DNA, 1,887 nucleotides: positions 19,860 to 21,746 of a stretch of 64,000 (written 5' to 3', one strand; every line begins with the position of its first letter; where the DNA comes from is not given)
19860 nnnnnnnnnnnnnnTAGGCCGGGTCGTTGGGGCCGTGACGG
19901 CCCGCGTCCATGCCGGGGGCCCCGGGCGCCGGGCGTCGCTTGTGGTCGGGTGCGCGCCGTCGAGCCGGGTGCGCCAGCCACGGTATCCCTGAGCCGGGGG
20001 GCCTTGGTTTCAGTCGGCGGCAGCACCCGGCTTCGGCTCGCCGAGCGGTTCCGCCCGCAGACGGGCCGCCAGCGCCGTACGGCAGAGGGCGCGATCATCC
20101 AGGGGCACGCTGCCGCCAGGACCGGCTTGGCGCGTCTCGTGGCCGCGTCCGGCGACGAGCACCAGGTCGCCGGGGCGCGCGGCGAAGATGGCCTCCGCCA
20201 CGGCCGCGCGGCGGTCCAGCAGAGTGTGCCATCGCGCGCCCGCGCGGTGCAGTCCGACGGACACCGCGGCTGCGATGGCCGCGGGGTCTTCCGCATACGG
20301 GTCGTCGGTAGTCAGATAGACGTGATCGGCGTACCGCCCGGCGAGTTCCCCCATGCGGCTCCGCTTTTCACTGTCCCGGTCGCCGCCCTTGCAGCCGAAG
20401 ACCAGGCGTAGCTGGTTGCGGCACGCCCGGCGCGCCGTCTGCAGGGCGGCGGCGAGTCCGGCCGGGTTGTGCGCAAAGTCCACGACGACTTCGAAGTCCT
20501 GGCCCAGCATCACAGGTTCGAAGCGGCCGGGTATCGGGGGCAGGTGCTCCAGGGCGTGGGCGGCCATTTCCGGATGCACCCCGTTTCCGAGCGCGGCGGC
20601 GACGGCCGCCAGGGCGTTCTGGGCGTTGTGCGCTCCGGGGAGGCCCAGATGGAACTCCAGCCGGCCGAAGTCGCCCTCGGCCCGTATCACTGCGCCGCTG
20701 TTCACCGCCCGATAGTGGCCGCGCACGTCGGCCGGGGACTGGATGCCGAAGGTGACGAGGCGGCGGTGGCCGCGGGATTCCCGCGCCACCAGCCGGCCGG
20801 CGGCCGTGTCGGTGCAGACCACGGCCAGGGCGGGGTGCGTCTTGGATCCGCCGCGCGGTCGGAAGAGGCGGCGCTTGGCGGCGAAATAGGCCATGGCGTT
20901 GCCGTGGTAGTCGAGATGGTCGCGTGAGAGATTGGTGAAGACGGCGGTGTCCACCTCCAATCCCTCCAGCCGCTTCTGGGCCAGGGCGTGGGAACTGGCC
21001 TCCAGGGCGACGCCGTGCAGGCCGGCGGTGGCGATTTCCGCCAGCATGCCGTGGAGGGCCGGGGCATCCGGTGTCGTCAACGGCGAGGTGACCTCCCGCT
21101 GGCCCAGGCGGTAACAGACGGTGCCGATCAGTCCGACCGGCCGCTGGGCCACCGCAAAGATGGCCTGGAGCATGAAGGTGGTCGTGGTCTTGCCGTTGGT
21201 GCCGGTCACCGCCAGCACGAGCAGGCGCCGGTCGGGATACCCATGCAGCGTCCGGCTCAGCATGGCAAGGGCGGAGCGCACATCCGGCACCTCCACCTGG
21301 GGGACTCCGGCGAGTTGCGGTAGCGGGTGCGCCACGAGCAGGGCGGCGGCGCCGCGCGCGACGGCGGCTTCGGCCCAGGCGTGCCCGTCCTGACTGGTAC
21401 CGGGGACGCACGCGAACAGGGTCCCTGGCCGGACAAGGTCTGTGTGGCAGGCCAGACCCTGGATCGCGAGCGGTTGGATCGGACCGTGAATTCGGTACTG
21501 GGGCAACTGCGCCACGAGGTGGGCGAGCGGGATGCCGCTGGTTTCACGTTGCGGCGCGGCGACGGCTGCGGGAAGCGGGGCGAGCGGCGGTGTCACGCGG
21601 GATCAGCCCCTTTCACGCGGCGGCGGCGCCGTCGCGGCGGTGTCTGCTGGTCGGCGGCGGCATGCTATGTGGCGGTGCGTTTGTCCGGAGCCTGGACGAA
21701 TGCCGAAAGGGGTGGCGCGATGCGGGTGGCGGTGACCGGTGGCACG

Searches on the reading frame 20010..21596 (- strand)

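Call 7: search_protein_families(library=pfam, proteins=[window:20010-21596:-])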
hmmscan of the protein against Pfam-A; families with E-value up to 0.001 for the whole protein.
window:20010-21596:- (528 aa): 3 families
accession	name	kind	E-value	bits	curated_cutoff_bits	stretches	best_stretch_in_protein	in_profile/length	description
PF08245.18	Mur_ligase_M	-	2.2e-44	152.3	24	1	130-335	1-200/200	Mur ligase middle domain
PF02875.26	Mur_ligase_C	-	1.9e-29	103.5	28.4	1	357-485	1-127/127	Mur ligase, glutamate ligase domain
PF01225.30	Mur_ligase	-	1.5e-05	25.7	21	1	46-115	3-92/95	Mur ligase family, catalytic domain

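Call 8: search_protein_families(library=ncbifam, proteins=[window:20010-21596:-])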
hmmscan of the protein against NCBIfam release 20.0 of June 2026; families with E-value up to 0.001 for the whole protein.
window:20010-21596:- (528 aa): 29 families (the best 25 are shown)
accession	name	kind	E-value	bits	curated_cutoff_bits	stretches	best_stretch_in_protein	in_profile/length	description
NF001124.0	PRK00139.1-2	equivalog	7.7e-133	443.8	476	1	38-514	21-497/500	UDP-N-acetylmuramoyl-L-alanyl-D-glutamate--2,6-diaminopimelate ligase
NF008896.0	PRK11929.1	equivalog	1.4e-122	410.4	1023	1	53-514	37-503/965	bifunctional UDP-N-acetylmuramoyl-L-alanyl-D-glutamate--2,6-diaminopimelate ligase MurE/UDP-N-acetylmuramoyl-tripeptide--D-alanyl-D-alanine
TIGR01085.1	murE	subfamily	4.7e-122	408.3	257.3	1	44-509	3-471/472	UDP-N-acetylmuramyl-tripeptide synthetase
NF001126.0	PRK00139.1-4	equivalog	2.8e-121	405.4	373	1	34-511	13-484/486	UDP-N-acetylmuramoyl-L-alanyl-D-glutamate--2,6-diaminopimelate ligase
NF001123.0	PRK00139.1-1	equivalog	8.5e-90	301.7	586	1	44-508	19-488/493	UDP-N-acetylmuramoyl-L-alanyl-D-glutamate--2,6-diaminopimelate ligase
NF010628.0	PRK14022.1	equivalog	3.2e-76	257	536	1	41-494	31-465/483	UDP-N-acetylmuramoyl-L-alanyl-D-glutamate--L-lysine ligase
NF001130.0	PRK00139.2-4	equivalog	3.9e-57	194.1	715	2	314-499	316-500/516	UDP-N-acetylmuramoyl-L-alanyl-D-glutamate--2,6-diaminopimelate ligase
NF001129.0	PRK00139.2-3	equivalog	4.9e-43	147.4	762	1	50-500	46-505/517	UDP-N-acetylmuramoyl-L-alanyl-D-glutamate--2,6-diaminopimelate ligase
NF001127.0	PRK00139.2-1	equivalog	2.5e-41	142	997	2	315-495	317-496/520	UDP-N-acetylmuramoyl-L-alanyl-D-glutamate--2,6-diaminopimelate ligase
NF001131.0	PRK00139.2-5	equivalog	9e-33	113.8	1000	1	97-491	81-464/483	UDP-N-acetylmuramoyl-L-alanyl-D-glutamate--2,6-diaminopimelate ligase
TIGR01143.1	murF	subfamily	1.3e-32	113.3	288.6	2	55-152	6-101/418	UDP-N-acetylmuramoyl-tripeptide--D-alanyl-D-alanine ligase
TIGR02068.2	cya_phycin_syn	equivalog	2.1e-29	102.1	850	2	322-482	682-847/862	cyanophycin synthetase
TIGR01087.1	murD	equivalog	3.5e-27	95.6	211.95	2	196-401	155-347/441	UDP-N-acetylmuramoyl-L-alanine--D-glutamate ligase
TIGR01082.1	murC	equivalog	5e-26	91.8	335.1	1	213-486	166-440/449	UDP-N-acetylmuramate--L-alanine ligase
NF010693.0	PRK14093.1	equivalog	4.8e-25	88.1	544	2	218-390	187-362/479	UDP-N-acetylmuramoylalanyl-D-glutamyl-2,6-diaminopimelate--D-alanyl-D-alanine ligase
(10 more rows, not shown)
